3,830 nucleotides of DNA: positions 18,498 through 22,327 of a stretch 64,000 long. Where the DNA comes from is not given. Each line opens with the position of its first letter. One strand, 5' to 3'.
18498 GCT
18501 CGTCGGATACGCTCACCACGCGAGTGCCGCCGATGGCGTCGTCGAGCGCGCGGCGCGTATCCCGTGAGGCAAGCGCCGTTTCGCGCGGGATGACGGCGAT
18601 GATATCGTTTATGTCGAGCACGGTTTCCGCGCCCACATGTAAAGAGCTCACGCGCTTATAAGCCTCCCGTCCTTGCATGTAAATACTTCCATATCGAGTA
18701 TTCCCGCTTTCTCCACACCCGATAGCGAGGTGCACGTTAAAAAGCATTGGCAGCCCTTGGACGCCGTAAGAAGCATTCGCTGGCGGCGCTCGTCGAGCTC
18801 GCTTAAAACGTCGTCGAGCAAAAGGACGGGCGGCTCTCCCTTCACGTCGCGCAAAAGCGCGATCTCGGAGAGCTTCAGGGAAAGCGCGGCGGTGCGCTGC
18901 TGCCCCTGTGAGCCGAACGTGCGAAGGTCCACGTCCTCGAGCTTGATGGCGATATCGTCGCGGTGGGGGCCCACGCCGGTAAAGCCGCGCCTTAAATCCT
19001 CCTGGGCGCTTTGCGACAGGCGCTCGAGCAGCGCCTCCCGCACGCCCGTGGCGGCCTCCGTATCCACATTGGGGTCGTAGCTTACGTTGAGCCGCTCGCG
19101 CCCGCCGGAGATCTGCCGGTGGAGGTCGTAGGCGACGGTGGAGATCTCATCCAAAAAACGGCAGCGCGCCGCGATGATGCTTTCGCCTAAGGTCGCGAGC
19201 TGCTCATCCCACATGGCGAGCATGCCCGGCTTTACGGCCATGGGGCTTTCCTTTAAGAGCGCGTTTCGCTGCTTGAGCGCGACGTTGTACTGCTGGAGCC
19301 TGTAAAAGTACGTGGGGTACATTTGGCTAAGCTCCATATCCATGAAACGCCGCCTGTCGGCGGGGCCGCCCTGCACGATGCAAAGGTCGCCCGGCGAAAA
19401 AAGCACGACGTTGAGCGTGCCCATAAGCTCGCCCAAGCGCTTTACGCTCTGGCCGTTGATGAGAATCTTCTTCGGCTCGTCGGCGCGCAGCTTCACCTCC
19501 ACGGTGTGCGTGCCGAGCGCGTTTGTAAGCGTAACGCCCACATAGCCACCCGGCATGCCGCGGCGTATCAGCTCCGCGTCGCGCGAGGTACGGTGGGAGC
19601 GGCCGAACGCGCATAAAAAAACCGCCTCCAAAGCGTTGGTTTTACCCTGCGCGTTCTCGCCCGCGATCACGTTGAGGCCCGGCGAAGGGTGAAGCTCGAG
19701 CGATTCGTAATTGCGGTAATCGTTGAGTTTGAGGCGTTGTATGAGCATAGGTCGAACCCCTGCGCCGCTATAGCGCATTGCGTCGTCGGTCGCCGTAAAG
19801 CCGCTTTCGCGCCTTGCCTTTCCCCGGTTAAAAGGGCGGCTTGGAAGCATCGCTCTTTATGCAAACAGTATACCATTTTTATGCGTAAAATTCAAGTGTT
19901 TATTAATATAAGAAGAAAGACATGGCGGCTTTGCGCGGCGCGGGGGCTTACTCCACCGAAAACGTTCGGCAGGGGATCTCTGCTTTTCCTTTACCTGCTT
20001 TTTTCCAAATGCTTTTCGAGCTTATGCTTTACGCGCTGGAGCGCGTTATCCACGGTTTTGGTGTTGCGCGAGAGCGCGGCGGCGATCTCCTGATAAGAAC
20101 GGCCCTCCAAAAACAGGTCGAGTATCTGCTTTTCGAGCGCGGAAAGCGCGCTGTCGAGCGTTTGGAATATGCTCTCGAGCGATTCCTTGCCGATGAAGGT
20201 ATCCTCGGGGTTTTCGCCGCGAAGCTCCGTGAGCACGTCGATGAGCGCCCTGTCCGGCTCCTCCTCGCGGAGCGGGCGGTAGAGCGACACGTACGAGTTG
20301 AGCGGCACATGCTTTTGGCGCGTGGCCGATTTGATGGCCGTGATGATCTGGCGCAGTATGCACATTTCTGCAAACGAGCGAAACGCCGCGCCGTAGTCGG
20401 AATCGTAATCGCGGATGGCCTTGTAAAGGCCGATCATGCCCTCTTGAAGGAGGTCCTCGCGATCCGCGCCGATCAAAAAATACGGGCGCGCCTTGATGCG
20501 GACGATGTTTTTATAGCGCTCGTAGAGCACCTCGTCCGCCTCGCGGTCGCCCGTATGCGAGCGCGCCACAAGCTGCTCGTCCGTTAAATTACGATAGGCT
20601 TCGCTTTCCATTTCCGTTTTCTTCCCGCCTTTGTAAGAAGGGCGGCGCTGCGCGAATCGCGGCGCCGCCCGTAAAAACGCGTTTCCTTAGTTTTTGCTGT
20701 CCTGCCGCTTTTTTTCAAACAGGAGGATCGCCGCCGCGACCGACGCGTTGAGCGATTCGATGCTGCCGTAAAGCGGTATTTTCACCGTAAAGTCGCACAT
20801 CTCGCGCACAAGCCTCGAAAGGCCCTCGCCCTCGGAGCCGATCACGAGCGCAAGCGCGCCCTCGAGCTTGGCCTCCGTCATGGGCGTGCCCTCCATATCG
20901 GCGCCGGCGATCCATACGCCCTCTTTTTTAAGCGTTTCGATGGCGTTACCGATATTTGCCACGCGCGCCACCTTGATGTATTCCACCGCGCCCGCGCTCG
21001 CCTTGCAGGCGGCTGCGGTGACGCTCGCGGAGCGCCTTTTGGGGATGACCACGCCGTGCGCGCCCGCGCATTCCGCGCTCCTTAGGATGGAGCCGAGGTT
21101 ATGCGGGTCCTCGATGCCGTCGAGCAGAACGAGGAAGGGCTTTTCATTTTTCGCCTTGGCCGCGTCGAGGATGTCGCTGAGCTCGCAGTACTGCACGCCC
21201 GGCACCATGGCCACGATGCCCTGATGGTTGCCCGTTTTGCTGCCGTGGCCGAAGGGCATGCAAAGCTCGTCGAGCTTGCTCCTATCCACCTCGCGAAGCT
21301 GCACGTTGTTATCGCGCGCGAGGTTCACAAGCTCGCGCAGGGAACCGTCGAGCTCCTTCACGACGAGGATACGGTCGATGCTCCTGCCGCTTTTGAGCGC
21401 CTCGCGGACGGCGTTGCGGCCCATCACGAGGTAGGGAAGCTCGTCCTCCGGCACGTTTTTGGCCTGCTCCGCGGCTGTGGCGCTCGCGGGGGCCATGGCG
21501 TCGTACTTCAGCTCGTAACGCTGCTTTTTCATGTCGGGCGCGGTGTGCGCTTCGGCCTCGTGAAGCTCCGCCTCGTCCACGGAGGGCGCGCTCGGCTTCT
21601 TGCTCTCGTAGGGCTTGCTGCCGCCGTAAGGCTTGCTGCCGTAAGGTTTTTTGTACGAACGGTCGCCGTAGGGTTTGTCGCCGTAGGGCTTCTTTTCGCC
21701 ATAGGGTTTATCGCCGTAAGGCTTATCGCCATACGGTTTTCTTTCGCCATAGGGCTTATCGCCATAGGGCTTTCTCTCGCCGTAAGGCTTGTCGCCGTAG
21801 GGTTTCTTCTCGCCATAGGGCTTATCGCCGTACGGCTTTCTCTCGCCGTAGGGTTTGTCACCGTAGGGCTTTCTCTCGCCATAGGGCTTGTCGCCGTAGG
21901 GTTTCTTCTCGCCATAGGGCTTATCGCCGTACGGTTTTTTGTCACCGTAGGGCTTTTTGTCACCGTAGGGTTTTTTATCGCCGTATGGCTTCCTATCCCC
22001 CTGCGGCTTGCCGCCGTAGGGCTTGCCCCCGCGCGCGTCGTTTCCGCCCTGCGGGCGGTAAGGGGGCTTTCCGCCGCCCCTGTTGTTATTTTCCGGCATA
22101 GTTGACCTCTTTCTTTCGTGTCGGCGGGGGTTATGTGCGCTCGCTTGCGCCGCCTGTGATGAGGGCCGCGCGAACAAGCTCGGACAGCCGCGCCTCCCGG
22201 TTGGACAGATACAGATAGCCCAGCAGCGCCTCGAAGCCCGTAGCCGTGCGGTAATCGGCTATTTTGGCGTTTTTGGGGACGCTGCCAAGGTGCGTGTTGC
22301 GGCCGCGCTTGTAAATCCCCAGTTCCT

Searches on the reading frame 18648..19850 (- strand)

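Call 45: search_protein_families(library=pfam, proteins=[window:18648-19850:-])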
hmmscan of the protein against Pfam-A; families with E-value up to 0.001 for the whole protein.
window:18648-19850:- (400 aa): 4 families
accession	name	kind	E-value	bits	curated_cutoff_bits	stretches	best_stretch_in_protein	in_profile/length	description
PF02463.25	SMC_N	-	1.4e-14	54.5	40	1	37-382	2-205/220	RecF/RecN/SMC N terminal domain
PF13476.12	AAA_23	-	2.7e-11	44.9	27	1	39-126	1-84/201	AAA domain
PF13514.12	AAA_27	-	2.7e-05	24.3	22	1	35-92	1-61/206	AAA domain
PF13175.12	AAA_15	-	3.6e-05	24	32.1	1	35-77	1-43/374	AAA ATPase domain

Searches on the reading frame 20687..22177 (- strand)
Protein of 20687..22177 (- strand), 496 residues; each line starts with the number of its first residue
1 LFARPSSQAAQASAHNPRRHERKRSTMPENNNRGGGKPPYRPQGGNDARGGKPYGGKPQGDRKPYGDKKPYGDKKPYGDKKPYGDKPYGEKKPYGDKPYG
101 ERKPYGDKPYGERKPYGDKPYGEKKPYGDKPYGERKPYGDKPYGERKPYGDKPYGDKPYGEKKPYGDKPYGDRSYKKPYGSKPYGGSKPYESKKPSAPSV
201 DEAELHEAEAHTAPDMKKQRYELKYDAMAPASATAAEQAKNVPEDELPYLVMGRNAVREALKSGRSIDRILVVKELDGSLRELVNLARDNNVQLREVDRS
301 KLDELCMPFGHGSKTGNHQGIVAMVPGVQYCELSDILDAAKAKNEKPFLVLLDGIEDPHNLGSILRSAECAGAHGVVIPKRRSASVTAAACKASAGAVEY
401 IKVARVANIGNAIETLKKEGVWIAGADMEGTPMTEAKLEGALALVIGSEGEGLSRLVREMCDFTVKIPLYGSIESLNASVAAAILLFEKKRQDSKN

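Call 75: search_protein_families(library=pfam, proteins=[window:20687-22177:-], max_evalue=0.00001)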
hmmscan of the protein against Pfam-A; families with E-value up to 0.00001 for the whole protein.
window:20687-22177:- (496 aa): 2 families
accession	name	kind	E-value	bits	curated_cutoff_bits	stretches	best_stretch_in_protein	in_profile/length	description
PF00588.24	SpoU_methylase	-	1.3e-42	145.7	29.7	1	348-487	2-142/142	SpoU rRNA Methylase family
PF08032.17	SpoU_sub_bind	-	8.1e-17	61.8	22.8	1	250-330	1-75/76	RNA 2'-O ribose methyltransferase substrate binding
